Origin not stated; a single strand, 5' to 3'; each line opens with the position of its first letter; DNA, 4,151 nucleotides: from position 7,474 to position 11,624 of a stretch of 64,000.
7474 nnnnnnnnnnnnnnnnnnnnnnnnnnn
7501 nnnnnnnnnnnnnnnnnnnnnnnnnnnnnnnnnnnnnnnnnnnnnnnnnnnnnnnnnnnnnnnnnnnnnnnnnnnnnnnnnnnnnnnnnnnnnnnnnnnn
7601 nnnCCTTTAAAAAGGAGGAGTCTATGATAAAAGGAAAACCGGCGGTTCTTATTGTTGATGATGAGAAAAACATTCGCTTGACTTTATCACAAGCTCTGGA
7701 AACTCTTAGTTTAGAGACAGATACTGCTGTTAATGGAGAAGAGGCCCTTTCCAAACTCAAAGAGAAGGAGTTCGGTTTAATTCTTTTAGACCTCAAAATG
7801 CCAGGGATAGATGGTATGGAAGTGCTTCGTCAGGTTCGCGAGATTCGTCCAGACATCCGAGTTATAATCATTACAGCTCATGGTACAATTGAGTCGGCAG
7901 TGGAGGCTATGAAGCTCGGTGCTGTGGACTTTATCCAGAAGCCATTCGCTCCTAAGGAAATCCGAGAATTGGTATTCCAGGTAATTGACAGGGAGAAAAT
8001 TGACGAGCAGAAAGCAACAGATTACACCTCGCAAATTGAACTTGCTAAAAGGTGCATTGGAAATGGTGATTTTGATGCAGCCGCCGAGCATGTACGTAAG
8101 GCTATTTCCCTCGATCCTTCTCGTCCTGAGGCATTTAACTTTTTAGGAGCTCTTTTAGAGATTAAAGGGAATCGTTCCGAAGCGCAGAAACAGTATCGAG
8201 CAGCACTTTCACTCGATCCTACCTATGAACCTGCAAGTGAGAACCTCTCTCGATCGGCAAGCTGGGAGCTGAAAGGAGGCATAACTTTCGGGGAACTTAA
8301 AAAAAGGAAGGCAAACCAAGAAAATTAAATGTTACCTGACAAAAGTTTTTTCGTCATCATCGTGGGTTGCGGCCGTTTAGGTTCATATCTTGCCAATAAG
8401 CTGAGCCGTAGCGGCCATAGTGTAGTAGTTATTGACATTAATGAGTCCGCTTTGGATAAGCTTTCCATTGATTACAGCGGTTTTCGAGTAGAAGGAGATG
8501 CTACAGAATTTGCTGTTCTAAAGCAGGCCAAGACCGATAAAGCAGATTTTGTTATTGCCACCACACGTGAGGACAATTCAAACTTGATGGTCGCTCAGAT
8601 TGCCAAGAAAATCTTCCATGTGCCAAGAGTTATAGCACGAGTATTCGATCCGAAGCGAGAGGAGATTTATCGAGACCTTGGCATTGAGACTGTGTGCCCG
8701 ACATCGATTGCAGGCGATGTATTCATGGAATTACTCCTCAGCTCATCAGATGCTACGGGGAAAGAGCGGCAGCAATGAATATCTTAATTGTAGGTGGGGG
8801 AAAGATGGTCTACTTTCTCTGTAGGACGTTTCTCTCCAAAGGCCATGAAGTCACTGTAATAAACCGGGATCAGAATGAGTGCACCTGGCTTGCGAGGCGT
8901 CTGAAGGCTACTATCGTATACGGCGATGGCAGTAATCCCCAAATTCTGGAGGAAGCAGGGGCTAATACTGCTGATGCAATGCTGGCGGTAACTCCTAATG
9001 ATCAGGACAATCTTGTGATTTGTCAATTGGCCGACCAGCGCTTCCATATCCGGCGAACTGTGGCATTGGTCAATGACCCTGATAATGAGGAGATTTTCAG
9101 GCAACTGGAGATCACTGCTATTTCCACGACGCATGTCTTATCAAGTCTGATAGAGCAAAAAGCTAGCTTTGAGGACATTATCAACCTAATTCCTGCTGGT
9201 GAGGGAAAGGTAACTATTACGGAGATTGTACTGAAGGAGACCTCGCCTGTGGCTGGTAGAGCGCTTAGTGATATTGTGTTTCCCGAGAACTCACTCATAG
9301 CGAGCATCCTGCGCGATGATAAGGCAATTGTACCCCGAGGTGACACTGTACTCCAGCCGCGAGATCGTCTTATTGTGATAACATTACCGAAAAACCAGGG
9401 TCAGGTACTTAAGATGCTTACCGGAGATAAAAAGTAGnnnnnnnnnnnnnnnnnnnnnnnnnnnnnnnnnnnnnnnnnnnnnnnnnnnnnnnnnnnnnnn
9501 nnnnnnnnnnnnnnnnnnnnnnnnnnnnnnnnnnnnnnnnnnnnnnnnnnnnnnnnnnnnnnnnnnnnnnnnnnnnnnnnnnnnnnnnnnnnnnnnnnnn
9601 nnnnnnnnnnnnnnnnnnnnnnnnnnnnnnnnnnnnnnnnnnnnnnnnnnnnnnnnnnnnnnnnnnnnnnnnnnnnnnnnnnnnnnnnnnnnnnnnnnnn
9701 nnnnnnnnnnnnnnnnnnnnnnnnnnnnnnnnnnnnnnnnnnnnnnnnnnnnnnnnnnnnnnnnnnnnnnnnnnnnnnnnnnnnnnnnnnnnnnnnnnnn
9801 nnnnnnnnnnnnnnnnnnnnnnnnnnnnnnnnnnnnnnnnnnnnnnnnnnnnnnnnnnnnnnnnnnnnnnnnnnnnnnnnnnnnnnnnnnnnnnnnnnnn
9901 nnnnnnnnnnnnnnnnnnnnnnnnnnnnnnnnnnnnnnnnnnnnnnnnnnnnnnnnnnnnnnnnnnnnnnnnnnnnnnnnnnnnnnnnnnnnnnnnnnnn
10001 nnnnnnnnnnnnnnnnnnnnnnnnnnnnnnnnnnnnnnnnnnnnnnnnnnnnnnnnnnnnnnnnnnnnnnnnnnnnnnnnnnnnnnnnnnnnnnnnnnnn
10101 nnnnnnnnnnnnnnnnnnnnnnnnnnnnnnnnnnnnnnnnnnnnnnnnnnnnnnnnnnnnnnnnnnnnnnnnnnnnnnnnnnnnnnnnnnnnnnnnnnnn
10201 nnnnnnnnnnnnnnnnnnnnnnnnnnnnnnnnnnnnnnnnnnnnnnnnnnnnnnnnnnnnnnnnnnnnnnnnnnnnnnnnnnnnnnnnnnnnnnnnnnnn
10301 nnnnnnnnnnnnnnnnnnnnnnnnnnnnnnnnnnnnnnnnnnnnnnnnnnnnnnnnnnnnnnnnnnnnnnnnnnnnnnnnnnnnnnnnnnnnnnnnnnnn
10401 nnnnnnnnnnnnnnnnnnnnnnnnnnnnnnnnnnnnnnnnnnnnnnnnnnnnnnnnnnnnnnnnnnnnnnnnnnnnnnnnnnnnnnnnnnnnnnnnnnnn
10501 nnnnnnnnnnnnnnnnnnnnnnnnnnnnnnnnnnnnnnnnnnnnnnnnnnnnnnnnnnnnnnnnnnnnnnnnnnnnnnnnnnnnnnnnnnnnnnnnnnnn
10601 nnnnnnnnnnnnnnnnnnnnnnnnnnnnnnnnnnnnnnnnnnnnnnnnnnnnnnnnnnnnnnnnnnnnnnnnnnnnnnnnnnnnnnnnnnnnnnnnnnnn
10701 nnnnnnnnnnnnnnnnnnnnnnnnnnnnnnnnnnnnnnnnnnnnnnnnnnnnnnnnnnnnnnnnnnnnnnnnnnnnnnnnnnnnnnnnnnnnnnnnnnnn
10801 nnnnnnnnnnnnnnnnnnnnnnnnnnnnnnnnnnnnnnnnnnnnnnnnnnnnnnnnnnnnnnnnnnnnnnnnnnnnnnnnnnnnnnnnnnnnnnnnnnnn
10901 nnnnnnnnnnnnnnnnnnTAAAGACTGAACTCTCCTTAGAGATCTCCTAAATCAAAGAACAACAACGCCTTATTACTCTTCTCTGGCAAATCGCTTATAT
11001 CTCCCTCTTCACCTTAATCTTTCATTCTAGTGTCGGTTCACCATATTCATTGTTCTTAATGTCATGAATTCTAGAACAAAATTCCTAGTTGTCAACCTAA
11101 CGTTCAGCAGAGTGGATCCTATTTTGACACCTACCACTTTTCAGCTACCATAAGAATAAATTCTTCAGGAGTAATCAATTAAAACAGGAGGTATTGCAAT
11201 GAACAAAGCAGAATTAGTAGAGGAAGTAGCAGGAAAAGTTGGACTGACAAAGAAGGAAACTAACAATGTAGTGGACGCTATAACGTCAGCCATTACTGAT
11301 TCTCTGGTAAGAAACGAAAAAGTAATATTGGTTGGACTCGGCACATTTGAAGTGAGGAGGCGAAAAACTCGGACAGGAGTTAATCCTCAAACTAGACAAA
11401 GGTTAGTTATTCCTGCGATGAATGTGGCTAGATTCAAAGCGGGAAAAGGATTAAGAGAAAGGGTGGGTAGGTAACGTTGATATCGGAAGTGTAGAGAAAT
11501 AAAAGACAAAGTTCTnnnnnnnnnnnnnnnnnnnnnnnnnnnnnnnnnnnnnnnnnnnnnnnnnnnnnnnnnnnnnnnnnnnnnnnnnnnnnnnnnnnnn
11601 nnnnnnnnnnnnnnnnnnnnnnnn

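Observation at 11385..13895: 3' end of the HU gene is present three times with a shared ~110-bp tail: an integration or recombination hotspot where the accessory island begins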

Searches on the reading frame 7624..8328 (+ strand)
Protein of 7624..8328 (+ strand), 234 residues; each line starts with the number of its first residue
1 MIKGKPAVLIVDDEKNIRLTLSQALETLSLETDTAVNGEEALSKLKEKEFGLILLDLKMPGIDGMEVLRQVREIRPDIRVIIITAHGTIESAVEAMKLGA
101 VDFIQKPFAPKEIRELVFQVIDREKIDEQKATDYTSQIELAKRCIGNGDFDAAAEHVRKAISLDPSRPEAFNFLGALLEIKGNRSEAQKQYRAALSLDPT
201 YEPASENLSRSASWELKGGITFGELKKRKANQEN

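Call 8: search_protein_families(library=pfam, proteins=[window:7624-8328:+], max_evalue=0.01)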
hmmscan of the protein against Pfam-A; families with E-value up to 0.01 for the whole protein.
window:7624-8328:+ (234 aa): 11 families
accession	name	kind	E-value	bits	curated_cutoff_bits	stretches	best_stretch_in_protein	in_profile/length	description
PF00072.30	Response_reg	-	2.5e-33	115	30.2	1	8-117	1-110/111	Response regulator receiver domain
PF07719.23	TPR_2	-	1.7e-11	43.8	27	2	168-201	1-34/34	Tetratricopeptide repeat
PF13428.12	TPR_14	-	4.7e-09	36.5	23.5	1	137-176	4-43/44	Tetratricopeptide repeat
PF13181.12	TPR_8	-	1.3e-08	34.7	25.7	1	169-200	2-33/34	Tetratricopeptide repeat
PF13414.12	TPR_11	-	1.5e-08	34.6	26.8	1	147-179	7-39/42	TPR repeat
PF00515.34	TPR_1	-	1.6e-08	34.5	27.8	1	168-201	1-34/34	Tetratricopeptide repeat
PF25063.1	ARM_TT21_C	-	2.7e-06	27.8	35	1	128-199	88-160/209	Tetratricopeptide repeat protein 21 C-terminal ARM domain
PF13432.12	TPR_16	-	3.9e-06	27.7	32.7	1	145-201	8-64/65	Tetratricopeptide repeat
PF14559.12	TPR_19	-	4e-05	24.3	25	1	146-200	3-57/68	Tetratricopeptide repeat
PF13424.12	TPR_12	-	0.0025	18.4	30.1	0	150-198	19-75/77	Tetratricopeptide repeat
PF13431.12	TPR_17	-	0.007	17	24.4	0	158-188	3-33/34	Tetratricopeptide repeat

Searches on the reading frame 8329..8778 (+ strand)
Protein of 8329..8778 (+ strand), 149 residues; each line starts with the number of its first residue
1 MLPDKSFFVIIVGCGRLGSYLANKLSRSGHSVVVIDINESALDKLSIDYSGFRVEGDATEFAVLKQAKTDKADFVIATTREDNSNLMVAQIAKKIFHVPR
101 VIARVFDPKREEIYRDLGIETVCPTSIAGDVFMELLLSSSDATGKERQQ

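Call 8: search_protein_families(library=pfam, proteins=[window:8329-8778:+], max_evalue=0.01)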
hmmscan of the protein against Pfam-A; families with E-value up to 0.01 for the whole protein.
window:8329-8778:+ (149 aa): 16 families
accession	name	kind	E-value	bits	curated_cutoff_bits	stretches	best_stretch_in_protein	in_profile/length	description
PF02254.24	TrkA_N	-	2e-29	102.7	23.8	1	9-123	1-114/116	TrkA-N domain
PF02558.23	ApbA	-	1.4e-07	31.7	22.2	1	9-93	1-88/150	Ketopantoate reductase PanE/ApbA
PF13241.12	NAD_binding_7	-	2.7e-05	25.1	22.1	1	9-94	10-84/104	Putative NAD(P)-binding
PF03721.20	UDPG_MGDP_dh_N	-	3.3e-05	24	27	1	9-52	3-46/187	UDP-glucose/GDP-mannose dehydrogenase family, NAD binding domain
PF02737.24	3HCDH_N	-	4.9e-05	23.8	22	1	9-47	2-40/180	3-hydroxyacyl-CoA dehydrogenase, NAD binding domain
PF03435.24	Sacchrp_dh_NADP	-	6e-05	23.8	25.1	1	9-76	1-73/129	Saccharopine dehydrogenase NADP binding domain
PF03807.23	F420_oxidored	-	8.9e-05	23.4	21.6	1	10-80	3-68/94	NADP oxidoreductase coenzyme F420-dependent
PF03446.21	NAD_binding_2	-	0.00033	21.2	21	1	11-59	4-50/161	NAD binding domain of 6-phosphogluconate dehydrogenase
PF06690.17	HcgC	-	0.00082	19.4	31.4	1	9-79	46-105/248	FeGP cofactor biosynthesis protein, methyltransferase HcgC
PF00899.27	ThiF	-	0.0015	18.2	28.1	1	7-35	21-50/238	ThiF family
PF01370.27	Epimerase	-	0.002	18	20.9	1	10-78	2-71/240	NAD dependent epimerase/dehydratase family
PF17930.7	LpxI_N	-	0.0024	18.3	25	1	10-67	4-64/129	LpxI N-terminal domain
PF13450.12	NAD_binding_8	-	0.003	18.3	21.9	1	11-39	1-29/68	NAD(P)-binding Rossmann-like domain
PF01494.25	FAD_binding_3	-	0.0068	16.1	22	0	9-40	4-35/349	FAD binding domain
PF03486.20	HI0933_like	-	0.0089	15.9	50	0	9-47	3-41/244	HI0933-like protein Rossmann domain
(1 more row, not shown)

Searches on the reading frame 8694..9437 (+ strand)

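Call 8: search_protein_families(library=pfam, proteins=[window:8694-9437:+], max_evalue=0.01)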
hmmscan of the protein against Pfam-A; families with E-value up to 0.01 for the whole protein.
window:8694-9437:+ (247 aa): 7 families
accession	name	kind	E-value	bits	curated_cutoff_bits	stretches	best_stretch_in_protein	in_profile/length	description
PF02254.24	TrkA_N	-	3.1e-26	92.4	23.8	1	30-143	1-113/116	TrkA-N domain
PF02080.26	TrkA_C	-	4.2e-16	59.1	27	1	175-241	1-69/71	TrkA-C domain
PF01488.26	Shikimate_DH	-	1.7e-05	25.3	24.3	1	25-73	10-59/138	Shikimate / quinate 5-dehydrogenase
PF13241.12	NAD_binding_7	-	2.3e-05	25.3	22.1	1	28-116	8-85/104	Putative NAD(P)-binding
PF03807.23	F420_oxidored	-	0.0005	21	21.6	1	30-102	2-70/94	NADP oxidoreductase coenzyme F420-dependent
PF13460.12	NAD_binding_10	-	0.0022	18.3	27.2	1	42-105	10-74/184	NAD(P)H-binding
PF01370.27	Epimerase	-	0.0033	17.3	20.9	1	30-95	1-67/240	NAD dependent epimerase/dehydratase family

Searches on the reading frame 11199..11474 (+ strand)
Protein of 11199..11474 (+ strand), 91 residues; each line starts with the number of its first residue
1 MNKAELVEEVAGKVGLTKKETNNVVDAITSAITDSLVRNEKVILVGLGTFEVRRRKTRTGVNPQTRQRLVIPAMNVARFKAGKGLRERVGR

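Call 8: search_protein_families(library=pfam, proteins=[window:11199-11474:+], max_evalue=0.01)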
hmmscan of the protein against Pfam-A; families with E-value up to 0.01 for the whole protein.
window:11199-11474:+ (91 aa): 2 families
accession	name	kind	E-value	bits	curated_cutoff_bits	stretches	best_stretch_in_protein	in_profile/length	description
PF00216.26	Bac_DNA_binding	-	4e-30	104.3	22.4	1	1-89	1-89/90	Bacterial DNA-binding protein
PF18291.6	HU-HIG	-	0.0002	21.9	26.2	1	2-89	33-118/125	HU domain fused to wHTH, Ig, or Glycine-rich motif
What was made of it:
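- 11199..11474 (+): Intact hup (HU, 91 aa), a mosaic gene. The 5' 140-150 nt resemble L066/L067/L068. The 3' third is 'type A' (...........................). Pfam E = 4e-30 (call 8).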

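Call 14: find_encoding_contigs(protein=window:11199-11471:+, flank=10000, max_places=10)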
Protein window:11199-11471:+ (91 aa): no gene with exactly this product is on record in the collection.

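Call 19: find_homologous_proteins(query=window:11199-11471:+, max_evalue=1e-10)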
Query seq(91 aa) (91 aa): 853 proteins with E <= 1e-10 among 873 candidates; the best 120 are listed.
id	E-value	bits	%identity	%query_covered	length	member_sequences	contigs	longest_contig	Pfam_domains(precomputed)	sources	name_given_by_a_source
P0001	1.4e-48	180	100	100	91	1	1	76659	PF00216.27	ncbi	-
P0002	1.3e-41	158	88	100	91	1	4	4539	PF18291.7,PF00216.27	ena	-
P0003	1.9e-41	157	88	100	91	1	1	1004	PF18291.7,PF00216.27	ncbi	-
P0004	1.1e-40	155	86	100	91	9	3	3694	PF18291.7,PF00216.27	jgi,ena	-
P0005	1.3e-40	154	88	98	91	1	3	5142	PF18291.7,PF00216.27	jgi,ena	-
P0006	1.6e-40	154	88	98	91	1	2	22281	PF18291.7,PF00216.27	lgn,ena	-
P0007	6.7e-40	152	87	98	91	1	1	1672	PF18291.7,PF00216.27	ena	-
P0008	1.3e-39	151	85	100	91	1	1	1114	PF18291.7,PF00216.27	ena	-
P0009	1.7e-39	151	87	98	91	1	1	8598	PF18291.7,PF00216.27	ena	-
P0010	2.0e-39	151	85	98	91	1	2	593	PF18291.7,PF00216.27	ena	-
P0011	2.3e-39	150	82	100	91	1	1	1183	PF18291.7,PF00216.27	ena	-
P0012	2.6e-39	150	82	100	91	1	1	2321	PF18291.7,PF00216.27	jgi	-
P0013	3.3e-39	150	84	100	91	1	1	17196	PF18291.7,PF00216.27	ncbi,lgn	ncbi:DNA-binding protein HU [subsurface metagenome]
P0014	4.1e-39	150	84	98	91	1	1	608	PF18291.7,PF00216.27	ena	-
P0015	5.2e-39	149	84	98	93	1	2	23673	PF18291.7,PF00216.27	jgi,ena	-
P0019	1.6e-38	148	83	98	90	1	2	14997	PF18291.7,PF00216.27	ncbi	-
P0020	1.9e-38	148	84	98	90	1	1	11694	PF18291.7,PF00216.27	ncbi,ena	-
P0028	2.4e-36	141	80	98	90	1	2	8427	PF18291.7,PF00216.27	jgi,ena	-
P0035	2.2e-35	138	80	98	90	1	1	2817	PF18291.7,PF00216.27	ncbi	-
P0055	7.7e-34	133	76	98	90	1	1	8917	PF18291.7,PF00216.27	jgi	-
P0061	2.5e-33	131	76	98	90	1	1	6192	PF18291.7,PF00216.27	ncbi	-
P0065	4.2e-33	131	78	98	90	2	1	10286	PF00216.27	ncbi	-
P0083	4.1e-32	127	75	97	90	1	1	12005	PF18291.7,PF00216.27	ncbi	-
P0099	1.1e-31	126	71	99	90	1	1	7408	PF18291.7,PF00216.27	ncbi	ncbi:MAG: HU family DNA-binding protein [bacterium]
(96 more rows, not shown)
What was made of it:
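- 11199..11474 (+): 100% match to P0001 (call 19).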

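Call 22: find_encoding_contigs(protein=P0001, flank=10000, max_places=5)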
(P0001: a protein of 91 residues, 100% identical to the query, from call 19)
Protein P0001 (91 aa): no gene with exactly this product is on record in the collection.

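Call 23: find_encoding_contigs(protein=P0006, flank=10000, max_places=5)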
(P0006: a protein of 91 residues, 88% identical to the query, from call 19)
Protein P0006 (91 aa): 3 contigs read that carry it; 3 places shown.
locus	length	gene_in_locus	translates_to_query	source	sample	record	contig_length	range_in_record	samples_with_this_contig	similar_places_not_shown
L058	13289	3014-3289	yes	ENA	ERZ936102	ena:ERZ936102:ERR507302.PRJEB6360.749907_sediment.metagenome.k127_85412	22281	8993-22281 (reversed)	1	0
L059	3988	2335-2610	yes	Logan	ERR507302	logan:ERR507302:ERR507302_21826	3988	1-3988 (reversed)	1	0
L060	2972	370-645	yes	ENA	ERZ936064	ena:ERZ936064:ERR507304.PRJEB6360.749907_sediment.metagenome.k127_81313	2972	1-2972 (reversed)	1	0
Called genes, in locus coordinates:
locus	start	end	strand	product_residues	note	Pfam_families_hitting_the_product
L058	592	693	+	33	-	-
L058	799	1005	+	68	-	-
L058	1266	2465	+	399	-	-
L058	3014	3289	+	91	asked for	PF00216:Bac_DNA_binding, PF18291:HU-HIG (weak)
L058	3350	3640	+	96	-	-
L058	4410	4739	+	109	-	-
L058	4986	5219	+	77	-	-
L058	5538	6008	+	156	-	PF19701:DUF6199 (weak)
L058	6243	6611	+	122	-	-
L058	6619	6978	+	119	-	-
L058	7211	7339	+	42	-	-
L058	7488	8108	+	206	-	-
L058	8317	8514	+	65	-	PF00313:CSD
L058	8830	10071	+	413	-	PF13369:Transglut_core2, PF13424:TPR_12, PF13414:TPR_11, PF14559:TPR_19, PF13414:TPR_11, PF13414:TPR_11, PF13432:TPR_16, PF13431:TPR_17, +27 more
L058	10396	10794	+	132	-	-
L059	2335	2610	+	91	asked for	PF00216:Bac_DNA_binding, PF18291:HU-HIG (weak)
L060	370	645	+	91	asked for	PF00216:Bac_DNA_binding, PF18291:HU-HIG (weak)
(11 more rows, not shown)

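Call 24: find_encoding_contigs(protein=P0015, flank=10000, max_places=5)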
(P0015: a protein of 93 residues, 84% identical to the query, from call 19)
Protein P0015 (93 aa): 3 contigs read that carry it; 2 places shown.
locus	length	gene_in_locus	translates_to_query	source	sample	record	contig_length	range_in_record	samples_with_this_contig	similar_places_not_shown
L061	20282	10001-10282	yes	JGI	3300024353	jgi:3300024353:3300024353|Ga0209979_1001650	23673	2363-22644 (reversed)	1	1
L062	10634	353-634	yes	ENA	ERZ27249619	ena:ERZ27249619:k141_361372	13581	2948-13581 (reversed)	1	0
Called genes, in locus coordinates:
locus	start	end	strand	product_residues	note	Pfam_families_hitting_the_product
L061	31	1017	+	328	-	-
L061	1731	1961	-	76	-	PF13242:Hydrolase_like (weak)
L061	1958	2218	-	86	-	PF13419:HAD_2 (weak)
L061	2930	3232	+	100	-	-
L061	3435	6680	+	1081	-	PF13191:AAA_16 (faint), PF01637:ATPase_2 (weak), PF13401:AAA_22 (weak), PF24390:PRTase-CE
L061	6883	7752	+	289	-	PF01936:NYN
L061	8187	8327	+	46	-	-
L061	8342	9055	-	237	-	-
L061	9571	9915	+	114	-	-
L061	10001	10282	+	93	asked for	PF00216:Bac_DNA_binding, PF18291:HU-HIG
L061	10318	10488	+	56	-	-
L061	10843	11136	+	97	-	PF08734:GYD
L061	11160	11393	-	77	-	-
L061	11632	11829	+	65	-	PF00313:CSD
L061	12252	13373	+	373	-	PF13360:PQQ_2 (faint), PF18975:DUF5711 (faint)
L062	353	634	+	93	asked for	PF00216:Bac_DNA_binding, PF18291:HU-HIG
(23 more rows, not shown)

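Call 30: find_encoding_contigs(protein=P0028, flank=6000, max_places=4)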
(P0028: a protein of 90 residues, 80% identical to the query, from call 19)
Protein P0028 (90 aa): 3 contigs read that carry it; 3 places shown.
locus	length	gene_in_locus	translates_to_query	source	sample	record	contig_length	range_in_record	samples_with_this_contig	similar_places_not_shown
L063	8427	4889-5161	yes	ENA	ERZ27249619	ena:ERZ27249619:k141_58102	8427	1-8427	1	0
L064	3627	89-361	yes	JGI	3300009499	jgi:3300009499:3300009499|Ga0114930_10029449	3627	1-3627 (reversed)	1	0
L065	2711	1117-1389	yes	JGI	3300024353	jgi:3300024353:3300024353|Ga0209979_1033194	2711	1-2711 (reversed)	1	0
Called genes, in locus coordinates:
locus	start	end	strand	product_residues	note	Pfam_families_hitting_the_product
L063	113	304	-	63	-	-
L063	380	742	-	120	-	-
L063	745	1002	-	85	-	-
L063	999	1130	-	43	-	-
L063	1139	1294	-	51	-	-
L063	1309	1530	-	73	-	-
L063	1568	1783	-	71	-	-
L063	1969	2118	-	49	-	-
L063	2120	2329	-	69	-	-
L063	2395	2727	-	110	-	-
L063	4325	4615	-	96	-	-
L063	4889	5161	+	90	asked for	PF00216:Bac_DNA_binding, PF18291:HU-HIG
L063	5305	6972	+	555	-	PF07719:TPR_2 (faint), PF13414:TPR_11 (faint), PF00515:TPR_1 (faint), PF13181:TPR_8 (faint), PF13424:TPR_12 (weak), PF12895:ANAPC3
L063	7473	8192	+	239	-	-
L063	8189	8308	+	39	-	-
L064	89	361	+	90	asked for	PF00216:Bac_DNA_binding, PF18291:HU-HIG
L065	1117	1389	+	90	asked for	PF00216:Bac_DNA_binding, PF18291:HU-HIG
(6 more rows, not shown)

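Call 31: find_encoding_contigs(protein=P0055, flank=6000, max_places=4)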
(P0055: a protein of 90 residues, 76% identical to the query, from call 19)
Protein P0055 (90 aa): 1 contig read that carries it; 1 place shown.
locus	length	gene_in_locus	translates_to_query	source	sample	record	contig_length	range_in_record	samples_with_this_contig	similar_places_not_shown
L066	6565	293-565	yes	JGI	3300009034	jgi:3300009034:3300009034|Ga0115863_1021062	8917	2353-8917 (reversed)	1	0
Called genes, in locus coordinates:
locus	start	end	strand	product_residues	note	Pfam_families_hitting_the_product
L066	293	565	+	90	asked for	PF00216:Bac_DNA_binding, PF18291:HU-HIG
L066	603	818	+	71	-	PF00313:CSD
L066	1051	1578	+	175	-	-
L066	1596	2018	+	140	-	-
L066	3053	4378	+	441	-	PF00083:Sugar_tr, PF03137:OATP (faint), PF07690:MFS_1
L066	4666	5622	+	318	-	PF09989:DUF2229, PF06050:HGD-D (weak)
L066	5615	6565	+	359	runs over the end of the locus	PF09989:DUF2229 (faint), PF06050:HGD-D (faint)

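Call 36: find_related_loci(query=window:11199-11471:+, collection=metagenome_contigs, flank=10000)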
Query seq(91 aa) (91 aa) in metagenome_contigs; peptide patterns used: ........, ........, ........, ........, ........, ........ (x = any residue, [..] = any of these).
600 stretches matched a pattern (row limit reached: there are more); 442 encode a relative of the query (tblastn E <= 1e-3); the best 80 are kept; 80 distinct loci.
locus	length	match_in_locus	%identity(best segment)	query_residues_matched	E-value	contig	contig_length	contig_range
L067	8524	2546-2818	89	1-91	2e-48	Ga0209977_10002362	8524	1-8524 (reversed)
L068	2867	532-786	89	1-85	1e-44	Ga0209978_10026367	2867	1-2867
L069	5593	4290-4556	74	1-89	4e-39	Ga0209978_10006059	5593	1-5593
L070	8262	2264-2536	73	1-91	6e-39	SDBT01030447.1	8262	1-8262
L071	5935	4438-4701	75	1-88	3e-38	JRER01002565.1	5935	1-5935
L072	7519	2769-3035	73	1-89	4e-38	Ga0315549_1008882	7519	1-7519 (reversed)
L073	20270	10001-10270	69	1-90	2e-37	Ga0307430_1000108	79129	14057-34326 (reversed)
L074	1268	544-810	72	1-89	3e-38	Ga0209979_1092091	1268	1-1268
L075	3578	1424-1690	73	1-89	4e-37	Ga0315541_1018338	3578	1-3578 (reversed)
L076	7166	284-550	71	1-89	3e-37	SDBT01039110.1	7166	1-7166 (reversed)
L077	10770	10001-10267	72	1-89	7e-37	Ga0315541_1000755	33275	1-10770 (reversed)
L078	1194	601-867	71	1-89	5e-38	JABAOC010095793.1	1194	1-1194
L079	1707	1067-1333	70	1-89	5e-37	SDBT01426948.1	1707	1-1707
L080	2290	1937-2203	72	1-89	2e-36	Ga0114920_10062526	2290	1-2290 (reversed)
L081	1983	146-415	69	1-90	2e-36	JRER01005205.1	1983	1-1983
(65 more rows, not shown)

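Call 48: list_cluster_members(proteins=[P0001, P0003, P0013, P0019, P0020, P0035, P0061, P0065, P0083, P0099])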
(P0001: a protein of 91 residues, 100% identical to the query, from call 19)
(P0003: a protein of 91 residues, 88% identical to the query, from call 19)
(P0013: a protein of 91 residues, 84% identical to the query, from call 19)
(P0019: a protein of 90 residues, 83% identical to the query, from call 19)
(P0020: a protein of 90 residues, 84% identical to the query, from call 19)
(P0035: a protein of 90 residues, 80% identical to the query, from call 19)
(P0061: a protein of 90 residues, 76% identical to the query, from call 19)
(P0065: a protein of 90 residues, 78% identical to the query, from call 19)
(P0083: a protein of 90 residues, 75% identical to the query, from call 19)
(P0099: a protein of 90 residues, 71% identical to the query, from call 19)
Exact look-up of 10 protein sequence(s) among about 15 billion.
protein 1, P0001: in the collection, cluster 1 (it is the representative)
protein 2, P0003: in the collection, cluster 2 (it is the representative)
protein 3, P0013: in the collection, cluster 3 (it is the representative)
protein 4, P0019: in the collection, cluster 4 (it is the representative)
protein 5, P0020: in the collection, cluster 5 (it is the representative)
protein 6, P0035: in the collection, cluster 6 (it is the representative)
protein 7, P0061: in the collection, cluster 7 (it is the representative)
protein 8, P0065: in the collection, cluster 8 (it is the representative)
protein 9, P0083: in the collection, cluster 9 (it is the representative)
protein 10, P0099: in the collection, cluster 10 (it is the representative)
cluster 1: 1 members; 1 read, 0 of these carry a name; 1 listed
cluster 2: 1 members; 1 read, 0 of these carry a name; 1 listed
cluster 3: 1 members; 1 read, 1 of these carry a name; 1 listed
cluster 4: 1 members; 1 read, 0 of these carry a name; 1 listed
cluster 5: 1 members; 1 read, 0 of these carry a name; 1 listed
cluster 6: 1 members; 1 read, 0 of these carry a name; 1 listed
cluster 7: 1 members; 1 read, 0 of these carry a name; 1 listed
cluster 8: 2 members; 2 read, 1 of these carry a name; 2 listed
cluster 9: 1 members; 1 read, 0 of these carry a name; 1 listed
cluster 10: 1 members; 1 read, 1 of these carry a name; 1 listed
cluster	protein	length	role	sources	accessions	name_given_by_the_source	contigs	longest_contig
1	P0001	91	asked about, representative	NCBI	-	-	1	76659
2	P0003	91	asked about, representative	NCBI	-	-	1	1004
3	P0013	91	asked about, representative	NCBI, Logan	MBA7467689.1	DNA-binding protein HU [subsurface metagenome]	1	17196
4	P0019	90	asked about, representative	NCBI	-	-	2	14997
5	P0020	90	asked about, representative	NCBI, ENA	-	-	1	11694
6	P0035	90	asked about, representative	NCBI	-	-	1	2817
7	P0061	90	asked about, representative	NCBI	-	-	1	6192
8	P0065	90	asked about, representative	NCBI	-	-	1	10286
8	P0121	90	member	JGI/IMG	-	DNA-binding protein HU-beta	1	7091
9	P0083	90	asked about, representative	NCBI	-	-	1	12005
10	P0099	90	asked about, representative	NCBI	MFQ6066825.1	MAG: HU family DNA-binding protein [bacterium]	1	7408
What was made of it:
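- Tried and rejected: Cluster look-ups gave no taxonomy (call 48).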
